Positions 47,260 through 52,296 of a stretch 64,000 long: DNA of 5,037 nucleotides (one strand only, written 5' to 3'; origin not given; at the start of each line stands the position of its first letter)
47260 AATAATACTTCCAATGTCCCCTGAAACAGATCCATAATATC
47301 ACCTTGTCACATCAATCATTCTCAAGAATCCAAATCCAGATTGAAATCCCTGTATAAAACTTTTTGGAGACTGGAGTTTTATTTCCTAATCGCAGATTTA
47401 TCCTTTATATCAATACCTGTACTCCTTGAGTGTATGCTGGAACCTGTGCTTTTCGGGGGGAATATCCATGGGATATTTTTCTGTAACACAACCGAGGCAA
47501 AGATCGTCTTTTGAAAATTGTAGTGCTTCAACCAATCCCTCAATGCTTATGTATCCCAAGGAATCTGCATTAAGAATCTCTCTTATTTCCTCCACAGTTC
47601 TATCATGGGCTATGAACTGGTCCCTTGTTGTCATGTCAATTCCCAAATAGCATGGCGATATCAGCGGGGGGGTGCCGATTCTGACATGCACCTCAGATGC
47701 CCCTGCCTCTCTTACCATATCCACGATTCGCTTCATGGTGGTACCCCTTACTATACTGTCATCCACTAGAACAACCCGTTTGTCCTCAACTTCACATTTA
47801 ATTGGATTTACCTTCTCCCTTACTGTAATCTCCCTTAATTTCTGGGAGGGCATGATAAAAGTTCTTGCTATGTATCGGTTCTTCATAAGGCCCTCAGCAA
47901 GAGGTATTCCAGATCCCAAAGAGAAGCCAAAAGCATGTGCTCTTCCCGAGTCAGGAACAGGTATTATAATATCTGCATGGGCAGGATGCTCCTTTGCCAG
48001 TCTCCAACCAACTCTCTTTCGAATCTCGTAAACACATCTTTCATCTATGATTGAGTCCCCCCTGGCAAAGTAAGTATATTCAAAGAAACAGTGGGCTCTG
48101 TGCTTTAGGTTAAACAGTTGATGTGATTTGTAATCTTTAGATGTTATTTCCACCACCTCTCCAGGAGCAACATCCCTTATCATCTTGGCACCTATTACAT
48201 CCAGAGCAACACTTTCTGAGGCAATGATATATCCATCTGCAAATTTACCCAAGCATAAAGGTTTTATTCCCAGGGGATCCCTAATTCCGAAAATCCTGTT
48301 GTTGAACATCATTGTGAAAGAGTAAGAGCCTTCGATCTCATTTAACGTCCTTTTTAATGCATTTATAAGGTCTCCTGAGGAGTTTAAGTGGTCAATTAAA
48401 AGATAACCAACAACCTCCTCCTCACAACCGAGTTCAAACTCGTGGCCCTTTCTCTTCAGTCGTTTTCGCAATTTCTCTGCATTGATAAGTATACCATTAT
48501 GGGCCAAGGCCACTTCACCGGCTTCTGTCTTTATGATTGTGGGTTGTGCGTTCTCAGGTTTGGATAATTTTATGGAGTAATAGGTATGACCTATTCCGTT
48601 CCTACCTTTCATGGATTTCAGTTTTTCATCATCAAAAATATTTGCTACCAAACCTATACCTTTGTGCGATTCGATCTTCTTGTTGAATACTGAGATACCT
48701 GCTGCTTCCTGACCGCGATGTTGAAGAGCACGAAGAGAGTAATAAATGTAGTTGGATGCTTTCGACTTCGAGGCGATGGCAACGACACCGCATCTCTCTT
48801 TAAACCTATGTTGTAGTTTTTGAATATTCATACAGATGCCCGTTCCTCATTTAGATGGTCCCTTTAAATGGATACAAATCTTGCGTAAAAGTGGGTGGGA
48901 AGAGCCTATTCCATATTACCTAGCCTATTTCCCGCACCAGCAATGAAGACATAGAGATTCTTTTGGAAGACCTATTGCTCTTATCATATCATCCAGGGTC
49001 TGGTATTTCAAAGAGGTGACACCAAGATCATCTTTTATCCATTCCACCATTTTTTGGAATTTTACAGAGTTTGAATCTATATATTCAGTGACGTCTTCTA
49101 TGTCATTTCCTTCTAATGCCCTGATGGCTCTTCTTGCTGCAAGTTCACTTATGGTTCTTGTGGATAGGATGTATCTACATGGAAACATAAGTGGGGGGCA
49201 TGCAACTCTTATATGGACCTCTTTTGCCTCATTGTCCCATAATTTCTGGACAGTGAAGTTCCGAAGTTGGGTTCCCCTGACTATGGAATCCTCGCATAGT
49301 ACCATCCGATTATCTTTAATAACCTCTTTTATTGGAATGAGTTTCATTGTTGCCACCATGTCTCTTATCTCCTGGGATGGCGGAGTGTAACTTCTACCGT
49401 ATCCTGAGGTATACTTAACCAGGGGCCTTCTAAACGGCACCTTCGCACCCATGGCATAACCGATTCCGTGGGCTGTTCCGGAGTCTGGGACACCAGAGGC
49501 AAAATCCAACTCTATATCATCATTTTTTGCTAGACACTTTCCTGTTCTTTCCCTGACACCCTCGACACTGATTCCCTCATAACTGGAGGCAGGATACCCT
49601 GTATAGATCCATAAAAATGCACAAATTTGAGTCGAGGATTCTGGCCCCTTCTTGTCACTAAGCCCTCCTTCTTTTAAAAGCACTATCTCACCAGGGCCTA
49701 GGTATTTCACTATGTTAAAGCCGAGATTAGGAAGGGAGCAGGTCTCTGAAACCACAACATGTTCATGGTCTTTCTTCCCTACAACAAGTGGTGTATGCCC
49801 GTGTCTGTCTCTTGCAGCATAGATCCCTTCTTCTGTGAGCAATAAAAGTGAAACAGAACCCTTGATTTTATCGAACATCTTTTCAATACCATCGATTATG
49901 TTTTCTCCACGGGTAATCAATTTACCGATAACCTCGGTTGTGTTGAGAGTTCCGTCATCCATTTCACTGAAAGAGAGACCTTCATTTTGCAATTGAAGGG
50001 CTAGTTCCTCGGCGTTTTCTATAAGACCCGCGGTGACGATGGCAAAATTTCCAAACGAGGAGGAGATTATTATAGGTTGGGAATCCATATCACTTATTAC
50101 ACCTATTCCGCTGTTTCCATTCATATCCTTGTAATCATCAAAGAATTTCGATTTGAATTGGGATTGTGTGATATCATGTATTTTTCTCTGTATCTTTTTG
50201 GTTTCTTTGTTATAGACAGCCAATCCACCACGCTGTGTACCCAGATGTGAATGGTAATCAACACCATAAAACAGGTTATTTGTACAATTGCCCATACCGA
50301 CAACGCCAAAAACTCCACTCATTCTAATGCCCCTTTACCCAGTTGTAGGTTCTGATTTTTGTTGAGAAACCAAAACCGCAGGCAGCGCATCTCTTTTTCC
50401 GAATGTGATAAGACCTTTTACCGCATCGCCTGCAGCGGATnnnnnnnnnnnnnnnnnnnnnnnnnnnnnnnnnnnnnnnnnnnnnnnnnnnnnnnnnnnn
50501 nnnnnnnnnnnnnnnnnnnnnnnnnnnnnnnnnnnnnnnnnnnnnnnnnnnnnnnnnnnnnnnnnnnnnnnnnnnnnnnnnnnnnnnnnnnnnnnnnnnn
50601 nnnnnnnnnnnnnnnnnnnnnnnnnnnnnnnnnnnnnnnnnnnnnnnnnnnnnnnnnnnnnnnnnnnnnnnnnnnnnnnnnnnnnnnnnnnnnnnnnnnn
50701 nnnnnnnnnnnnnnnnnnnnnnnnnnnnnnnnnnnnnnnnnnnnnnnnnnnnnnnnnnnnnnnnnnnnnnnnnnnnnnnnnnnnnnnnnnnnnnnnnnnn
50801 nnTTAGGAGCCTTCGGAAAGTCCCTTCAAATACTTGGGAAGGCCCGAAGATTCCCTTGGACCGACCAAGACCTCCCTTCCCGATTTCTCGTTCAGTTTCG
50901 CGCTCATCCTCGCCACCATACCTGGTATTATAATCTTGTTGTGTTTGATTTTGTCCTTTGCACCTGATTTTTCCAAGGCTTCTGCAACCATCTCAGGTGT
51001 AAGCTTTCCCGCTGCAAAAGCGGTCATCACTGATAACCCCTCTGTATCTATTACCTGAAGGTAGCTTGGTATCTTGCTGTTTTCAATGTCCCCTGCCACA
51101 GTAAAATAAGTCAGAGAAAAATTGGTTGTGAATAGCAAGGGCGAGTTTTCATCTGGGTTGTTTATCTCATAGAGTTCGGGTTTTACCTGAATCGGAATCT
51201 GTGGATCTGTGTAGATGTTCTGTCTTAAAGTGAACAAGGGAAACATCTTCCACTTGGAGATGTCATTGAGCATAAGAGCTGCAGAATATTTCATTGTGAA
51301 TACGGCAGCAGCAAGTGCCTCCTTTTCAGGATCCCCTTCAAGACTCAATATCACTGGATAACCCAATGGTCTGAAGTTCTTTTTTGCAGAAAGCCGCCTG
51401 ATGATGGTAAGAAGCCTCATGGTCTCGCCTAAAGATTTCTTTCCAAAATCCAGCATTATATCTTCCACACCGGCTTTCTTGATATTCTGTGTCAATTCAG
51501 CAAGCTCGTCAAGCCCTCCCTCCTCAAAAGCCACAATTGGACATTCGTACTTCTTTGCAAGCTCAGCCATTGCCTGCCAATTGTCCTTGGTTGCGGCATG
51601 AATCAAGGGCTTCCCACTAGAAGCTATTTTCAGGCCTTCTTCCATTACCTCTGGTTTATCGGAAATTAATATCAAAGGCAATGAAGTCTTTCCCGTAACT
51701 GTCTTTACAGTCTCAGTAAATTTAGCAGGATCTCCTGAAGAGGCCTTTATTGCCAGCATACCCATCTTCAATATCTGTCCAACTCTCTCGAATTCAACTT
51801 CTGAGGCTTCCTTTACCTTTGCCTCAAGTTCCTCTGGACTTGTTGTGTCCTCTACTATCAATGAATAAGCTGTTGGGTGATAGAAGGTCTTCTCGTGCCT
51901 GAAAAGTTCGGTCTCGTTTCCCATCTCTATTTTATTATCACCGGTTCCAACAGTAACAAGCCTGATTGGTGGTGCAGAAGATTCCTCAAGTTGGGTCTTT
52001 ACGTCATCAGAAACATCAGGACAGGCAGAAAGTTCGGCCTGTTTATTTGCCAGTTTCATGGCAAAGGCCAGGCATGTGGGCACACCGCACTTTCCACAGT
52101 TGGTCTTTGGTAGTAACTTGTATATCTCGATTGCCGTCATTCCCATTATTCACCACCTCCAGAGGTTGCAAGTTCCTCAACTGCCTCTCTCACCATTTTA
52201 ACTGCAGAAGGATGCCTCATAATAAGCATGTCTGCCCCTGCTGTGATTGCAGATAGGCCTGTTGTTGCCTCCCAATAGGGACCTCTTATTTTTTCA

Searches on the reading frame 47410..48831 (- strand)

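Call 70: search_protein_families(library=pfam, proteins=[window:47410-48831:-], max_evalue=0.00001)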
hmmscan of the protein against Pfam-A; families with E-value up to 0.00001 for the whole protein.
window:47410-48831:- (473 aa): 3 families
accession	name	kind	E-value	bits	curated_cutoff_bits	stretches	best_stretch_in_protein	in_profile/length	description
PF13537.11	GATase_7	-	1.9e-17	63.8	25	1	89-210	7-121/123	Glutamine amidotransferase domain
PF13522.11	GATase_6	-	1.2e-12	48.5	27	1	69-206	4-130/130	Glutamine amidotransferase domain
PF00156.33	Pribosyltran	-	5.4e-07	29.5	26.3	1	286-383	30-120/158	Phosphoribosyl transferase domain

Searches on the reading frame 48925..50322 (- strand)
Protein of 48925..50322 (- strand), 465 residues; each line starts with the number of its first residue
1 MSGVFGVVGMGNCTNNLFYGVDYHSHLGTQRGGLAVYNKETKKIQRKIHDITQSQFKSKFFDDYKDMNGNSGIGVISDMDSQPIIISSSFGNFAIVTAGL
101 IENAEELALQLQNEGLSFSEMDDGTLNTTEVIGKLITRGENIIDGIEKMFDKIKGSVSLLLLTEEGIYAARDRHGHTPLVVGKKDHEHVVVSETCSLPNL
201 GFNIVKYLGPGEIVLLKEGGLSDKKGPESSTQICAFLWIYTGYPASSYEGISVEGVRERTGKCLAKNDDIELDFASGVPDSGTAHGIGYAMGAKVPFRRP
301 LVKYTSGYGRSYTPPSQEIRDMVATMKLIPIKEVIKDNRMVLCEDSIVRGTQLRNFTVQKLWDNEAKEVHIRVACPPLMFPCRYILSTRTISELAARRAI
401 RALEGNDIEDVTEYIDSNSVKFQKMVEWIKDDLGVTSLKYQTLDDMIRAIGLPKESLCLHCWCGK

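Call 70: search_protein_families(library=pfam, proteins=[window:48925-50322:-], max_evalue=0.00001)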
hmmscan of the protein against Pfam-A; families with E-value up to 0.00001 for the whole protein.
window:48925-50322:- (465 aa): 2 families
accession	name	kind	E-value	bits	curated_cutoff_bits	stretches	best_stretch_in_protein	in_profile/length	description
PF13537.11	GATase_7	-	1.3e-14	54.7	25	1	77-196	9-120/123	Glutamine amidotransferase domain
PF13522.11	GATase_6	-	1.5e-06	28.7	27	1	80-191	28-127/130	Glutamine amidotransferase domain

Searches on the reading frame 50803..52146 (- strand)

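Call 70: search_protein_families(library=pfam, proteins=[window:50803-52146:-], max_evalue=0.00001)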
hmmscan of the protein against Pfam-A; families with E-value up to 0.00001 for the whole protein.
window:50803-52146:- (447 aa): 2 families
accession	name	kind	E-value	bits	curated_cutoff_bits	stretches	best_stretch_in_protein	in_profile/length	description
PF03599.22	CdhD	-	5.7e-111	371.4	24.8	1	64-439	2-386/387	CO dehydrogenase/acetyl-CoA synthase delta subunit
PF04060.18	FeS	-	1.1e-13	51.1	23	1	12-43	1-32/33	Putative Fe-S cluster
